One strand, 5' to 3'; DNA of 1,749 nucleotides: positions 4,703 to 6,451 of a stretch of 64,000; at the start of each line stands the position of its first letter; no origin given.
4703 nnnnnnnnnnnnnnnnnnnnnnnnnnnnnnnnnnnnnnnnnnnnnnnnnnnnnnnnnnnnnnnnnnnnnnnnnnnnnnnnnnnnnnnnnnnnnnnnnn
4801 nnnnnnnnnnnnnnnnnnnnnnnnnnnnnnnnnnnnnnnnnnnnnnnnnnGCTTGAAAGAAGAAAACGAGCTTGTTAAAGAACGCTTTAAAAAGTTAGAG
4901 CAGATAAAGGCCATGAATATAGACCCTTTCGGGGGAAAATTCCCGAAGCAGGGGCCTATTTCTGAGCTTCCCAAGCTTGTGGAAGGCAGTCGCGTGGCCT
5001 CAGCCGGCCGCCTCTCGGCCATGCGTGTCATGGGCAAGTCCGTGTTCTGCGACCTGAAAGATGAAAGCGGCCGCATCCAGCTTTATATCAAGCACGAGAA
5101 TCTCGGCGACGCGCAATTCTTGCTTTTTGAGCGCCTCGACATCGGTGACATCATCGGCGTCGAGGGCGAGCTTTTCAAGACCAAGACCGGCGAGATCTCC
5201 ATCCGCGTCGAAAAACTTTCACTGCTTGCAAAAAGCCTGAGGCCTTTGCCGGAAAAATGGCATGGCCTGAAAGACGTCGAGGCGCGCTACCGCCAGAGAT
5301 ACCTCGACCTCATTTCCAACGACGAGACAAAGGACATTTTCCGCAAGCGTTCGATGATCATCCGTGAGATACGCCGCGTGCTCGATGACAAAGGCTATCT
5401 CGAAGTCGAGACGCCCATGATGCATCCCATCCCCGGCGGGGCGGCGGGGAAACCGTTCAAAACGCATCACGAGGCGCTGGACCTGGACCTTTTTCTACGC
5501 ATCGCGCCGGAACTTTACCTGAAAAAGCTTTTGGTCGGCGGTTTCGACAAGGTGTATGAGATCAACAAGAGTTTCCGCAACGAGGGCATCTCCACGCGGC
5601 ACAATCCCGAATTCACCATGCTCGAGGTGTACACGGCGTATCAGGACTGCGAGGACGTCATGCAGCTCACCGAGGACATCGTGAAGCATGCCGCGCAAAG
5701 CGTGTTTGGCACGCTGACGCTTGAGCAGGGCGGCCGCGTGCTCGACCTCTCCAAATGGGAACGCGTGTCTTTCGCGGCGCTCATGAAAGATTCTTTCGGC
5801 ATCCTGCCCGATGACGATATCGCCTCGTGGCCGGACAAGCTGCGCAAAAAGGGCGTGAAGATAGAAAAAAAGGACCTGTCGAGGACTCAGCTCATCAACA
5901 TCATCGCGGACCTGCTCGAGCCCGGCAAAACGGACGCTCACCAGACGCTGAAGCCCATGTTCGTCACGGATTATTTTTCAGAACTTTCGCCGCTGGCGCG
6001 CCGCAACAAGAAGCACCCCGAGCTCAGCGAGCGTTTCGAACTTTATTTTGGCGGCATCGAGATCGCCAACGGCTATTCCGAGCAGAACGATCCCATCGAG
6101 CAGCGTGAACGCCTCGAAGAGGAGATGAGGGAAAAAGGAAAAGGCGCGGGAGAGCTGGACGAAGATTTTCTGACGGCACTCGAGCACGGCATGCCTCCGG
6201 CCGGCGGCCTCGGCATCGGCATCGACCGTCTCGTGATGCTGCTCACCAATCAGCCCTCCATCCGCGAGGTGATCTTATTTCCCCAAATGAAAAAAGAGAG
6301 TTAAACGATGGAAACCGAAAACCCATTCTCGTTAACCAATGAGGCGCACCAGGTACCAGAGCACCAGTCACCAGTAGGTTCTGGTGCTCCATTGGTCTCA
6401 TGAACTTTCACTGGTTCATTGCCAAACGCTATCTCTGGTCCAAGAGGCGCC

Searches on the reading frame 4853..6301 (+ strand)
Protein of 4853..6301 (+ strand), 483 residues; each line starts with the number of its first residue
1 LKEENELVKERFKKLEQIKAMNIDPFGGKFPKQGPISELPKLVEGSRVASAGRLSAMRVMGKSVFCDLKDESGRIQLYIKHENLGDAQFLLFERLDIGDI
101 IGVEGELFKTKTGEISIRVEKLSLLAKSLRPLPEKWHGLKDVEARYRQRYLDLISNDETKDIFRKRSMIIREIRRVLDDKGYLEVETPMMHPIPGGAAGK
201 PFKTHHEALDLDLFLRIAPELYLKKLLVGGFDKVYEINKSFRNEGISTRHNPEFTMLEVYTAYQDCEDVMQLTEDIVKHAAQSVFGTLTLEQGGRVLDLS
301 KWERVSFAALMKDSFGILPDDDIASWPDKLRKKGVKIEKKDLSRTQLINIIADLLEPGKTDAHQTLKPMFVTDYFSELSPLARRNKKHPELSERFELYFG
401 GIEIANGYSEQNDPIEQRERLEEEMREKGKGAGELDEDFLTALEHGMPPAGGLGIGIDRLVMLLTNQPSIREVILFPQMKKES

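Call 51: find_homologous_proteins(query=window:4853-6301:+, max_evalue=1e-100)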
Query window:4853-6301:+ (483 aa): 7992 proteins with E <= 1e-100 among 8000 candidates; the best 120 are listed.
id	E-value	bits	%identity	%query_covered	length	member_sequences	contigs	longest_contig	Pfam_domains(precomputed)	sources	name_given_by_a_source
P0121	0.0e+0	1079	100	100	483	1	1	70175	PF01336.32,PF00152.26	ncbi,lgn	-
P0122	8.3e-243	825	76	100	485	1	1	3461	PF01336.32,PF00152.26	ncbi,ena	-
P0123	7.7e-241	818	74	100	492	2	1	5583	PF01336.32,PF00152.26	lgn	-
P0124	4.5e-239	812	74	100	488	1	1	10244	PF01336.32,PF00152.26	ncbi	-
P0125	8.9e-238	808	74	100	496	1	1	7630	PF01336.32,PF00152.26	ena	-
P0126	3.6e-237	806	73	100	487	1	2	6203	PF01336.32,PF00152.26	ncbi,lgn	-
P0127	1.3e-236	804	76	99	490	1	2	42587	PF01336.32,PF00152.26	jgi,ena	-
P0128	1.3e-236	804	76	99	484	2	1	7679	PF01336.32,PF00152.26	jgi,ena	-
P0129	4.2e-236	803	72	99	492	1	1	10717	PF01336.32,PF00152.26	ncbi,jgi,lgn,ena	-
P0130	4.1e-235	799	74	99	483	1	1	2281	PF01336.32,PF00152.26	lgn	-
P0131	5.8e-235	799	73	100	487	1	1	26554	PF01336.32,PF00152.26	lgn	-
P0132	7.5e-235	799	72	99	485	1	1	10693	PF01336.32,PF00152.26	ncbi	-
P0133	1.6e-234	797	74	99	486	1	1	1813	PF01336.32,PF00152.26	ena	-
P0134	7.8e-234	795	74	99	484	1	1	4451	PF01336.32,PF00152.26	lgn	-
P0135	1.6e-233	794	74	99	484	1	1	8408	PF01336.32,PF00152.26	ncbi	-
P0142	3.7e-231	786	73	100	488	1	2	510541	PF01336.32,PF00152.26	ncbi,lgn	-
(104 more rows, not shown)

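Call 52: list_cluster_members(proteins=[P0121])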
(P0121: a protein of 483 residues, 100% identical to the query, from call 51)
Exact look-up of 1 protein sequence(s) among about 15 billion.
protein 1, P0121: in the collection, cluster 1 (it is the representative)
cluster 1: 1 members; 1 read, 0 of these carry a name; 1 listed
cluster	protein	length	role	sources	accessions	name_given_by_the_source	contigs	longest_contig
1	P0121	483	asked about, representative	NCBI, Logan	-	-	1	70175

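Call 53: find_encoding_contigs(protein=P0127, flank=8000, max_places=2)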
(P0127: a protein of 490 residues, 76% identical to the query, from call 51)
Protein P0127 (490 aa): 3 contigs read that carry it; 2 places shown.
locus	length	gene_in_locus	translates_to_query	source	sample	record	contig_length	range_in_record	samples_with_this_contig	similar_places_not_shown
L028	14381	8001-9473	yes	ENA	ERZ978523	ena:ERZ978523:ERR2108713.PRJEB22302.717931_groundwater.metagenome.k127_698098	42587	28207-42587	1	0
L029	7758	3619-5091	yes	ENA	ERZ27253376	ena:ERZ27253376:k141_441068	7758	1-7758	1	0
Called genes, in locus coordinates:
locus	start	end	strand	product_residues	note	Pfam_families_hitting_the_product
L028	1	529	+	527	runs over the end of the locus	PF03023:MurJ, PF13440:Polysacc_synt_3 (weak), PF01554:MatE (weak)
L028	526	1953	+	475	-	PF01541:GIY-YIG (weak), PF27096:UvrC_M, PF08459:UvrC_RNaseH_dom, PF14520:HHH_5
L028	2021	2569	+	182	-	-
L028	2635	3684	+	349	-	PF03462:PCRF, PF00472:RF-1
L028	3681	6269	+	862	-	PF07517:SecA_DEAD, PF00270:DEAD (weak), PF01043:SecA_PP_bind, PF21090:P-loop_SecA, PF07516:SecA_SW, PF02810:SEC-C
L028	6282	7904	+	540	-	PF20154:LNT_N, PF00795:CN_hydrolase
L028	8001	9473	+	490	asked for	PF01336:tRNA_anti-codon, PF00152:tRNA-synt_2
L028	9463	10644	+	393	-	PF12704:MacB_PCD, PF02687:FtsX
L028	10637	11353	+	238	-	PF00005:ABC_tran, PF02463:SMC_N (faint), PF13304:AAA_21 (faint)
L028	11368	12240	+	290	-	PF01063:Aminotran_4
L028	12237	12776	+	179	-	-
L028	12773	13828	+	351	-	PF00217:ATP-gua_Ptrans, PF27454:McsB_C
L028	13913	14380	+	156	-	?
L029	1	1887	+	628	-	?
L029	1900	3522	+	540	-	PF20154:LNT_N, PF00795:CN_hydrolase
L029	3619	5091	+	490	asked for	PF01336:tRNA_anti-codon, PF00152:tRNA-synt_2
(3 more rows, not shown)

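Call 54: find_encoding_contigs(protein=P0142, flank=8000, max_places=1)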
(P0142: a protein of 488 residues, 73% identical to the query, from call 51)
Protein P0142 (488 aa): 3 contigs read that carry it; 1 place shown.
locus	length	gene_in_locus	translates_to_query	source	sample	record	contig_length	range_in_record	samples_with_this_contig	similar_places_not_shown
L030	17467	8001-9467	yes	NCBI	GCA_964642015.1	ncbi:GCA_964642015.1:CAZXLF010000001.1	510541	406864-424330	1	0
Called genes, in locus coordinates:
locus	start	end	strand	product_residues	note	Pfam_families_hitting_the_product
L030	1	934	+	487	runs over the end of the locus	PF01541:GIY-YIG (weak), PF27096:UvrC_M, PF08459:UvrC_RNaseH_dom, PF14520:HHH_5 (weak)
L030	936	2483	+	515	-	-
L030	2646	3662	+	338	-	PF03462:PCRF, PF00472:RF-1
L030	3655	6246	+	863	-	PF07517:SecA_DEAD, PF00270:DEAD (weak), PF01043:SecA_PP_bind, PF21090:P-loop_SecA, PF07516:SecA_SW, PF02810:SEC-C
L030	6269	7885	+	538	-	PF20154:LNT_N, PF00795:CN_hydrolase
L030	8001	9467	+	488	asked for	PF01336:tRNA_anti-codon, PF00152:tRNA-synt_2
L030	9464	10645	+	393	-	PF12704:MacB_PCD, PF02687:FtsX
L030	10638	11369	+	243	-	PF02463:SMC_N (weak), PF00005:ABC_tran, PF13304:AAA_21 (faint)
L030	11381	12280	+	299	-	PF01063:Aminotran_4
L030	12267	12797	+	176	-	PF02151:UVR (weak)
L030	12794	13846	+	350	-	PF00217:ATP-gua_Ptrans, PF27454:McsB_C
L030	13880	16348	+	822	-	PF02861:Clp_N, PF23569:NBD_SMAX1, PF00004:AAA, PF17871:AAA_lid_9, PF00158:Sigma54_activat, PF00004:AAA, PF07724:AAA_2, PF07728:AAA_5, +9 more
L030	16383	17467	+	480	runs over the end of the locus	-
